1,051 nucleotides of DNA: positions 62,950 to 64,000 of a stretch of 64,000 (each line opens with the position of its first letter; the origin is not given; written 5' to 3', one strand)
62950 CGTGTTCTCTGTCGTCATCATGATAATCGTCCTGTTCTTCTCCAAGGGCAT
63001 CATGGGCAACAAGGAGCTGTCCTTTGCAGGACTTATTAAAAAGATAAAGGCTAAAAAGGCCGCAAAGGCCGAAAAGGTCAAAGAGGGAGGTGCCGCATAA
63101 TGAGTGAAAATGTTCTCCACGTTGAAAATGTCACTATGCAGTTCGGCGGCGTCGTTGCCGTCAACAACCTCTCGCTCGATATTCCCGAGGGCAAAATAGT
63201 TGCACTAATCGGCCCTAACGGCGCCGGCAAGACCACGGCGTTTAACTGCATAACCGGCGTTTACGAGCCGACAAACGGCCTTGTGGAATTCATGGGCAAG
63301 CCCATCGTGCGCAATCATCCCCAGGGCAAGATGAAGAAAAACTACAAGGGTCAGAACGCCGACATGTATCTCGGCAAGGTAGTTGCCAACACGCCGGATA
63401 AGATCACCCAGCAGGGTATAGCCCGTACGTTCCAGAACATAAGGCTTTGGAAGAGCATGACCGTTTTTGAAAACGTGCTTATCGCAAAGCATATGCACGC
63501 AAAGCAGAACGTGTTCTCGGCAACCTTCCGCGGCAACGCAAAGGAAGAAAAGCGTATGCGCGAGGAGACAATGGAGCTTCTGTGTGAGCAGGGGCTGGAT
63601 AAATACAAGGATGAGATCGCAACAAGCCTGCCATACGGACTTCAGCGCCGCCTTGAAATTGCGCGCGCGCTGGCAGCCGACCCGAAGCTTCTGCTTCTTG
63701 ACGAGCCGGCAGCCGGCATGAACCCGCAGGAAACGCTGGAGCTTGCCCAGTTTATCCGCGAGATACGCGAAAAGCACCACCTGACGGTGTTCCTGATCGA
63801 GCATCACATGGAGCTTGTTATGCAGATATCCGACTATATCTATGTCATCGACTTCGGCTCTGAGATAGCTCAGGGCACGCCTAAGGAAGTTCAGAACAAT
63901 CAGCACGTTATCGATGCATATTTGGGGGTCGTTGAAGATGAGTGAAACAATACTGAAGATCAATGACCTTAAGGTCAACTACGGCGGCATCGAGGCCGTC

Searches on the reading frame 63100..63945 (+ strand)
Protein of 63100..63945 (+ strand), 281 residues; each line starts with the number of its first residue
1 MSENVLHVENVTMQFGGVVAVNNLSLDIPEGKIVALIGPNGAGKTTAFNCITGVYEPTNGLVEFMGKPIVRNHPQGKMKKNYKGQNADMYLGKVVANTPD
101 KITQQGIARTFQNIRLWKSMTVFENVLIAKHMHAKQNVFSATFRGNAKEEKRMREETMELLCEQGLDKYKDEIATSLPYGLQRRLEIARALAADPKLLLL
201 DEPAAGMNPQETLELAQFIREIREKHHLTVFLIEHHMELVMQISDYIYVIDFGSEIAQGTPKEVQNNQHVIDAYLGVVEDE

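Call 30: find_encoding_contigs(protein=window:63100-63945:+, flank=10000, max_places=2)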
Protein window:63100-63945:+ (281 aa): 26 contigs read that carry it; 2 places shown.
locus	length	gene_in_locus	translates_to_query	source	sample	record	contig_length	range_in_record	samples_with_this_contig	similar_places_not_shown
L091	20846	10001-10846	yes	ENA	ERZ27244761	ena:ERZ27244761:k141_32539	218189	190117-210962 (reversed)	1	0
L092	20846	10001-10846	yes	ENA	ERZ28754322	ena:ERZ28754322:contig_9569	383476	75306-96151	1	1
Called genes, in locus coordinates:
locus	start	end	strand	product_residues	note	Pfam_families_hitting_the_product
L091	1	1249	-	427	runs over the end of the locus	PF01018:GTP1_OBG, PF02421:FeoB_N, PF01926:MMR_HSR1, PF09269:DUF1967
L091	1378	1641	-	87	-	PF01016:Ribosomal_L27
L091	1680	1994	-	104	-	PF00829:Ribosomal_L21p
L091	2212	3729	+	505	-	PF13396:PLDc_N, PF13091:PLDc_2, PF00614:PLDc (weak), PF13091:PLDc_2, PF00614:PLDc (weak)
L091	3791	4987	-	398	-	PF00871:Acetate_kinase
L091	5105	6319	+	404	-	PF01467:CTP_transf_like (faint), PF05636:HIGH_NTase1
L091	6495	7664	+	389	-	PF13433:Peripla_BP_5 (faint), PF13458:Peripla_BP_6, PF01094:ANF_receptor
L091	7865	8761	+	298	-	PF02653:BPD_transp_2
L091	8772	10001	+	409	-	PF02653:BPD_transp_2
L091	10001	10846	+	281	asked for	PF13476:AAA_23 (weak), PF00005:ABC_tran, PF13304:AAA_21 (faint), PF12399:BCA_ABC_TP_C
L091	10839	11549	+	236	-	PF00005:ABC_tran, PF13304:AAA_21 (faint)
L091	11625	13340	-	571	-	PF00239:Resolvase, PF07508:Recombinase, PF13408:Zn_ribbon_recom, PF14287:DUF4368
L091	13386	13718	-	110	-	-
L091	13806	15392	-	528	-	PF03432:Relaxase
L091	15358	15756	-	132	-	PF19514:MobC_2, PF21983:NikA-like, PF05713:MobC (weak)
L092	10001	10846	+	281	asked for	PF13476:AAA_23 (weak), PF00005:ABC_tran, PF13304:AAA_21 (faint), PF12399:BCA_ABC_TP_C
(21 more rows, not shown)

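Call 40: find_encoding_contigs(protein=window:63100-63945:+, flank=1000, max_places=10)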
Protein window:63100-63945:+ (281 aa): 25 contigs read that carry it; 10 places shown.
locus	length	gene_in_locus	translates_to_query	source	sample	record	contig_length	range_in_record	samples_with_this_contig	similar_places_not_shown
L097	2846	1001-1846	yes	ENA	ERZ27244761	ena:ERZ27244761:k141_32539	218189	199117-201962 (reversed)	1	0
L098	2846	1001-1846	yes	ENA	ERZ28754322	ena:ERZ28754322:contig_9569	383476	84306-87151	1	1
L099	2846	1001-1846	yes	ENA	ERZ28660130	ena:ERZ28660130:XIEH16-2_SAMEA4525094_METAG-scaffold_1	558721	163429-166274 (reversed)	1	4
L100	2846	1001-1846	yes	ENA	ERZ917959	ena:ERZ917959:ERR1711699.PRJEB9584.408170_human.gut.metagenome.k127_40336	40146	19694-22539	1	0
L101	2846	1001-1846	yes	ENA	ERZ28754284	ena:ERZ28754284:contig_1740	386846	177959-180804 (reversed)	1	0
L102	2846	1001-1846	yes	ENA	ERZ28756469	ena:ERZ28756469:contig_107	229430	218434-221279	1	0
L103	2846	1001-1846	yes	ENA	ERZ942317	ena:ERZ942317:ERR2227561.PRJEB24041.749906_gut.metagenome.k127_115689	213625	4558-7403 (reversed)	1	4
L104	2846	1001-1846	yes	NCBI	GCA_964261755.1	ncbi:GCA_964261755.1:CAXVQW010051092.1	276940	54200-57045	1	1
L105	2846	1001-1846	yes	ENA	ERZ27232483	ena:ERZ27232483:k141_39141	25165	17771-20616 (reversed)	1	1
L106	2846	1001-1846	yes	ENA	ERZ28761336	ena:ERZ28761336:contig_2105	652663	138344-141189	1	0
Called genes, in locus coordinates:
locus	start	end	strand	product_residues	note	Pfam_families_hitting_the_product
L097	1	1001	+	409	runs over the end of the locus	PF02653:BPD_transp_2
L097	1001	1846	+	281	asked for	PF13476:AAA_23 (weak), PF00005:ABC_tran, PF13304:AAA_21 (faint), PF12399:BCA_ABC_TP_C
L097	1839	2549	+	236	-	PF00005:ABC_tran, PF13304:AAA_21 (faint)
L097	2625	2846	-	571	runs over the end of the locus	PF00239:Resolvase, PF07508:Recombinase, PF13408:Zn_ribbon_recom, PF14287:DUF4368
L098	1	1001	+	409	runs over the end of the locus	PF02653:BPD_transp_2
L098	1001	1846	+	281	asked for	PF13476:AAA_23 (weak), PF00005:ABC_tran, PF13304:AAA_21 (faint), PF12399:BCA_ABC_TP_C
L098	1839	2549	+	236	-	PF00005:ABC_tran, PF13304:AAA_21 (faint)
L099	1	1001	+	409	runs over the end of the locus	PF02653:BPD_transp_2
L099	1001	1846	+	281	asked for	PF13476:AAA_23 (weak), PF00005:ABC_tran, PF13304:AAA_21 (faint), PF12399:BCA_ABC_TP_C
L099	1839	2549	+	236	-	PF00005:ABC_tran, PF13304:AAA_21 (faint)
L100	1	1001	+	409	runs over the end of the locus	PF02653:BPD_transp_2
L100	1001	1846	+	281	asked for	PF13476:AAA_23 (weak), PF00005:ABC_tran, PF13304:AAA_21 (faint), PF12399:BCA_ABC_TP_C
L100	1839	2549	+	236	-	PF00005:ABC_tran, PF13304:AAA_21 (faint)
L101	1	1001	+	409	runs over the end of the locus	PF02653:BPD_transp_2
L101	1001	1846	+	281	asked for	PF13476:AAA_23 (weak), PF00005:ABC_tran, PF13304:AAA_21 (faint), PF12399:BCA_ABC_TP_C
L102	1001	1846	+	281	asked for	PF13476:AAA_23 (weak), PF00005:ABC_tran, PF13304:AAA_21 (faint), PF12399:BCA_ABC_TP_C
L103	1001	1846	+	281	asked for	PF13476:AAA_23 (weak), PF00005:ABC_tran, PF13304:AAA_21 (faint), PF12399:BCA_ABC_TP_C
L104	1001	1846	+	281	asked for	PF13476:AAA_23 (weak), PF00005:ABC_tran, PF13304:AAA_21 (faint), PF12399:BCA_ABC_TP_C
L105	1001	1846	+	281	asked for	PF13476:AAA_23 (weak), PF00005:ABC_tran, PF13304:AAA_21 (faint), PF12399:BCA_ABC_TP_C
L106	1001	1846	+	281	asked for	PF13476:AAA_23 (weak), PF00005:ABC_tran, PF13304:AAA_21 (faint), PF12399:BCA_ABC_TP_C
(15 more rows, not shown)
